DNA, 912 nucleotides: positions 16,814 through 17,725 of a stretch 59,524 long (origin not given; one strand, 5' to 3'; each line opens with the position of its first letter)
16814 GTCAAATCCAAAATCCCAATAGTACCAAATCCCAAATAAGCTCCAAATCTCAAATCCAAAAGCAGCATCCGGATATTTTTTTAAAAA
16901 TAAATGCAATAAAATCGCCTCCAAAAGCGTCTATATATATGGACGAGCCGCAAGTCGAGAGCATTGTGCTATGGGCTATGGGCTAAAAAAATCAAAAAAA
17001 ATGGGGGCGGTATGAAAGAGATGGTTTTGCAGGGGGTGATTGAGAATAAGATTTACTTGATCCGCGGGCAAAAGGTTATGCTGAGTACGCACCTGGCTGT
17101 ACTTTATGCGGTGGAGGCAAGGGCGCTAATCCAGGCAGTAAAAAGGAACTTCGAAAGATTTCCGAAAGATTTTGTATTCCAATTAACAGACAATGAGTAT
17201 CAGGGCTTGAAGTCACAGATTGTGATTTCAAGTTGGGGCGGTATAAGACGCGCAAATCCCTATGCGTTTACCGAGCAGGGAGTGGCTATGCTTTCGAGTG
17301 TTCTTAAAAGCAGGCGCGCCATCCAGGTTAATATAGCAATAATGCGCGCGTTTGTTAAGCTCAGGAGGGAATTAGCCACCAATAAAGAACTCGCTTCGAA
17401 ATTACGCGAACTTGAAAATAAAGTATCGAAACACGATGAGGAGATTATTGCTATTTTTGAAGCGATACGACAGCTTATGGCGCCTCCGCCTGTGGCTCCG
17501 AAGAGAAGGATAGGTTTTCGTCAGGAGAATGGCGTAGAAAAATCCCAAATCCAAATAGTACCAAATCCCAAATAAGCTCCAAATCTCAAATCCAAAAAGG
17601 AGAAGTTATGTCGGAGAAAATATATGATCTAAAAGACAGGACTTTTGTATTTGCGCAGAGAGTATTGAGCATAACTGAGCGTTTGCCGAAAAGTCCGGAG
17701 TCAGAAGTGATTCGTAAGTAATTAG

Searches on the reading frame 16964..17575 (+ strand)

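Call 13: search_protein_families(library=pfam, proteins=[window:16964-17575:+], max_evalue=0.00001)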
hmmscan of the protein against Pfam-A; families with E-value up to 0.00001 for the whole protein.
window:16964-17575:+ (203 aa): 1 family
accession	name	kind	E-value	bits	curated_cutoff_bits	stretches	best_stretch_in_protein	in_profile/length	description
PF10543.14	ORF6N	-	2.3e-31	108.4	27.8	1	28-113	1-86/86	ORF6N domain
